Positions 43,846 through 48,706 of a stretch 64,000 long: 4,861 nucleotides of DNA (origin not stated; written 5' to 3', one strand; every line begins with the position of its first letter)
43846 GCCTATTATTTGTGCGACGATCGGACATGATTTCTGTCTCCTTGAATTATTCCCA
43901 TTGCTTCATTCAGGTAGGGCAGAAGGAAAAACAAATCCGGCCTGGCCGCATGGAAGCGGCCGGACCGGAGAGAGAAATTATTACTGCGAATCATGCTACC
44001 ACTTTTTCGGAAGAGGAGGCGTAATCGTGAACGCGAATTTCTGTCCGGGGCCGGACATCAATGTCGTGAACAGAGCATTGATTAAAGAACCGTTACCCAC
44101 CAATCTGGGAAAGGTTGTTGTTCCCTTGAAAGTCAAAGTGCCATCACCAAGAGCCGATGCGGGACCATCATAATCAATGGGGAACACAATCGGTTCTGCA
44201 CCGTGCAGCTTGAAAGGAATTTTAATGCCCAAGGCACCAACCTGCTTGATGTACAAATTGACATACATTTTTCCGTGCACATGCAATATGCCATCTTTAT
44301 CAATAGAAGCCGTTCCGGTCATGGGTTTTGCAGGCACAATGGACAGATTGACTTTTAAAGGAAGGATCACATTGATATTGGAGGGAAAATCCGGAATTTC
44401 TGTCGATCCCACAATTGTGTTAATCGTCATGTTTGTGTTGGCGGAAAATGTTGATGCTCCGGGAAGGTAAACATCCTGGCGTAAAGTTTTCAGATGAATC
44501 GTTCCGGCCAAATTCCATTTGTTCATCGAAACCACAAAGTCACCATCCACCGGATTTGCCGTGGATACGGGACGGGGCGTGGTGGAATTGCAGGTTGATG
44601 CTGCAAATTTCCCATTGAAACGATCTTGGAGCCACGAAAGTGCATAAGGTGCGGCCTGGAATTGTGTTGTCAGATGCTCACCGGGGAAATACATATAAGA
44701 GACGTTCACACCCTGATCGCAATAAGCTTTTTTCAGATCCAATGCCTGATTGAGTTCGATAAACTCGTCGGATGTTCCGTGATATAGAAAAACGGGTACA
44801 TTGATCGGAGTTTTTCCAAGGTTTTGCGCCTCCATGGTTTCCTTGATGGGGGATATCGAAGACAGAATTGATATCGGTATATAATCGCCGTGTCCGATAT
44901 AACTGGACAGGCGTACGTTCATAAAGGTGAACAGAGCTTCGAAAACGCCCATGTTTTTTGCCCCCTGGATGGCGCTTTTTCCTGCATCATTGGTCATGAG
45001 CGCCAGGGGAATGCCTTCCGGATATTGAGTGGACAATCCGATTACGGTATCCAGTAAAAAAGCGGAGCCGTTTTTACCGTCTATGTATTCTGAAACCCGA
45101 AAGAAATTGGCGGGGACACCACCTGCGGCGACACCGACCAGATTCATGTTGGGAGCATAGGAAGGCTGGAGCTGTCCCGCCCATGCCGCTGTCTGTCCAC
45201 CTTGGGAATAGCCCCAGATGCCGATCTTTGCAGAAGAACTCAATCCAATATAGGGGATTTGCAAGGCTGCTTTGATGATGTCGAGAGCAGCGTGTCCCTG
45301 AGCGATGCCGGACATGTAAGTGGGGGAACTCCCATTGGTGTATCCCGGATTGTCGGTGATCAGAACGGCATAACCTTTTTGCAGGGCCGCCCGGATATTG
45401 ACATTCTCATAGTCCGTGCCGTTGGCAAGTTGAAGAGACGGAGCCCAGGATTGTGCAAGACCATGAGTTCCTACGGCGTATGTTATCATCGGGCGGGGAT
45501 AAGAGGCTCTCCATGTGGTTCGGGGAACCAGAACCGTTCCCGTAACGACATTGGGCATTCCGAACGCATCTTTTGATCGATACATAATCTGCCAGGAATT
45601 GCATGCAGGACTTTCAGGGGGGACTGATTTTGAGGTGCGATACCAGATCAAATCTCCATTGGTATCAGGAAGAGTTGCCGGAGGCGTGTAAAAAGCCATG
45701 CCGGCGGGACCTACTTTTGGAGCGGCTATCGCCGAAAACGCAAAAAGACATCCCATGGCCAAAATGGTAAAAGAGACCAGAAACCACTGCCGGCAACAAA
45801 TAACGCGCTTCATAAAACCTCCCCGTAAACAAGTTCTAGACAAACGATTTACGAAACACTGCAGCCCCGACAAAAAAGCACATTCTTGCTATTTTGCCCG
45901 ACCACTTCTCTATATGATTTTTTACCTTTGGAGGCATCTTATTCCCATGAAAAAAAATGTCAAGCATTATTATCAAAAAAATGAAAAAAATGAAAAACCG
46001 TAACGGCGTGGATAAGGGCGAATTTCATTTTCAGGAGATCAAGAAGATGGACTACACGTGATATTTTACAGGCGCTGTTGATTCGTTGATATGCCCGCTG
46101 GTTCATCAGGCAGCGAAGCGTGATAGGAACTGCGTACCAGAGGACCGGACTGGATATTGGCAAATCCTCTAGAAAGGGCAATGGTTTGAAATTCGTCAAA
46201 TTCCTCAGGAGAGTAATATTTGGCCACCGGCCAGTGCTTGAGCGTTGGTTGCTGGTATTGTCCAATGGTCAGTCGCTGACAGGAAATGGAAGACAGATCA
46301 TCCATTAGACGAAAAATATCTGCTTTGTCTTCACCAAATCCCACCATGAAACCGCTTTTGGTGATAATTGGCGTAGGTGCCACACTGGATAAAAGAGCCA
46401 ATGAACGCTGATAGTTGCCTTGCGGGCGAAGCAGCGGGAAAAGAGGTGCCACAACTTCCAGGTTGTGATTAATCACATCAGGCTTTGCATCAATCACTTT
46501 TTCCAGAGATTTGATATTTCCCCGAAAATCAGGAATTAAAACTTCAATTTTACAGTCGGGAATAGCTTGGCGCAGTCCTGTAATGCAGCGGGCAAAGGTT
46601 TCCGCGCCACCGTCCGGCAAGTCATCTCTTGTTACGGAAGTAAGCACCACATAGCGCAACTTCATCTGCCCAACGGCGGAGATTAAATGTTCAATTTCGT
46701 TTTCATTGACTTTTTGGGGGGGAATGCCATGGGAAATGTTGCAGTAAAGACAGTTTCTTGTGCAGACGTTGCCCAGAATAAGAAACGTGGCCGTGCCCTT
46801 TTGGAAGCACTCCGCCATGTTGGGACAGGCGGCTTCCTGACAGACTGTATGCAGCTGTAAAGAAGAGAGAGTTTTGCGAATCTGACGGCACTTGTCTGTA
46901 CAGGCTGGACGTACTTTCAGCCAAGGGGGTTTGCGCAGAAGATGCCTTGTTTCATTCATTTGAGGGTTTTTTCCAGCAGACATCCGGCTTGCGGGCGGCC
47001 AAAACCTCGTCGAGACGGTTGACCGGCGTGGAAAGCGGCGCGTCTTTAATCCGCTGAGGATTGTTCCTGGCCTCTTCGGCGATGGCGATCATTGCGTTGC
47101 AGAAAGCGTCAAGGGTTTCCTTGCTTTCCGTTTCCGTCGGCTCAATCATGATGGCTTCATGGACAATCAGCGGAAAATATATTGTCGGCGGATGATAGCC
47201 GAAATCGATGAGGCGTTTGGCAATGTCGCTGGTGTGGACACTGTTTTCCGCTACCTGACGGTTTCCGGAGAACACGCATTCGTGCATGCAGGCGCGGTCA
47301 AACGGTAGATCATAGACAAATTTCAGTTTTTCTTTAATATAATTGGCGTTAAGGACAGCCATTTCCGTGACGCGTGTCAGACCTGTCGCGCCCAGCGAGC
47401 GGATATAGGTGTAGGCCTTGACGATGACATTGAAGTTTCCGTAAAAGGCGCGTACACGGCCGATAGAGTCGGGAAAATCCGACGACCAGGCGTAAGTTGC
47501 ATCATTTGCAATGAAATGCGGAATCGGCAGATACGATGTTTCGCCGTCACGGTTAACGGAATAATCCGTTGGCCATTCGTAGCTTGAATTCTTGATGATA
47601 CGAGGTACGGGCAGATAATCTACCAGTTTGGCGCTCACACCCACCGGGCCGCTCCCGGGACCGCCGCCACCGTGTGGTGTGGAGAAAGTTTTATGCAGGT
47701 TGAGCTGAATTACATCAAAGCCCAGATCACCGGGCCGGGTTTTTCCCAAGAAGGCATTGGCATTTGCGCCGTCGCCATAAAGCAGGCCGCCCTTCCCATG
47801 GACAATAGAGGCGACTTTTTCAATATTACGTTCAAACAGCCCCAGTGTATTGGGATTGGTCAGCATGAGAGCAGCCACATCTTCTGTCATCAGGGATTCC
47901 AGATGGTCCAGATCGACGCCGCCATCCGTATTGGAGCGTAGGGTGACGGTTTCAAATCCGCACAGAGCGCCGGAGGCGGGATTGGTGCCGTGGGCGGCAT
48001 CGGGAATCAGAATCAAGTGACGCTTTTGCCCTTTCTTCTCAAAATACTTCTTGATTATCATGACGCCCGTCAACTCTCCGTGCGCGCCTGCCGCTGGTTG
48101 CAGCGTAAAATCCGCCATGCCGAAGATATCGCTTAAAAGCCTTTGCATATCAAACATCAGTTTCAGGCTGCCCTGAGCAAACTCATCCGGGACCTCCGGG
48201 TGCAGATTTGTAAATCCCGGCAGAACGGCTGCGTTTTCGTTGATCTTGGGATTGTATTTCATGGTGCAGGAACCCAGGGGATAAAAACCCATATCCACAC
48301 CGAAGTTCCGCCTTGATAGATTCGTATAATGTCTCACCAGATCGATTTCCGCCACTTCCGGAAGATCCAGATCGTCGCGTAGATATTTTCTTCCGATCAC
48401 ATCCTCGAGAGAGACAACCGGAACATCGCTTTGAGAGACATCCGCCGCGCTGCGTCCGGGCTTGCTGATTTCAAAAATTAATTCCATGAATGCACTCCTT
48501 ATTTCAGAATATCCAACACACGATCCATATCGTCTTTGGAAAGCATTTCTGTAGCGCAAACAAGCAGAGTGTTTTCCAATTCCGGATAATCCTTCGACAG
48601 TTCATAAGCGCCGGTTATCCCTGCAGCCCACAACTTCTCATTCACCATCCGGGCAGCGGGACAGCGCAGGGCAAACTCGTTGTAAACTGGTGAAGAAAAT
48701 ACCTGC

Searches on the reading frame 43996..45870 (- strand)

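Call 33: search_protein_families(library=pfam, proteins=[window:43996-45870:-], max_evalue=0.00001)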
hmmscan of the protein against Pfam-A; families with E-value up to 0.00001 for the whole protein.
window:43996-45870:- (624 aa): 3 families
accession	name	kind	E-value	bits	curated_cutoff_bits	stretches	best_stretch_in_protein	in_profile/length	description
PF03583.20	LIP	-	3.9e-56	190.9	23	1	151-423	11-283/286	Secretory lipase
PF00326.27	Peptidase_S9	-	1.9e-08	34.5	22.6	0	162-233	10-83/213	Prolyl oligopeptidase family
PF00561.26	Abhydrolase_1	-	7.1e-07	29.6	25.8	0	154-247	16-102/245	alpha/beta hydrolase fold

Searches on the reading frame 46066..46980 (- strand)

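Call 33: search_protein_families(library=pfam, proteins=[window:46066-46980:-], max_evalue=0.00001)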
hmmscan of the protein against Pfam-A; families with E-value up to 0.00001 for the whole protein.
window:46066-46980:- (304 aa): 2 families
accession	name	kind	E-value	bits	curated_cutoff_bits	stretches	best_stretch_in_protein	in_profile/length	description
PF04055.27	Radical_SAM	-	2.4e-16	60.8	29.5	1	68-229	2-166/166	Radical SAM superfamily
PF16881.10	LIAS_N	-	1.8e-06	28.7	27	1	12-52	56-96/96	N-terminal domain of lipoyl synthase of Radical_SAM family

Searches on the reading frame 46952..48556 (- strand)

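Call 33: search_protein_families(library=pfam, proteins=[window:46952-48556:-], max_evalue=0.00001)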
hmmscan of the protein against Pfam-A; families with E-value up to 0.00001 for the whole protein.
window:46952-48556:- (534 aa): 2 families
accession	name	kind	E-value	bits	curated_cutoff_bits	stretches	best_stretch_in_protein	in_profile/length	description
PF21478.3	GcvP2_C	-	3.1e-30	105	27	1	397-498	2-104/122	Glycine dehydrogenase, C-terminal domain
PF02347.22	GDC-P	-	6.5e-08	32.3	26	0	68-316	47-284/429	Glycine cleavage system P-protein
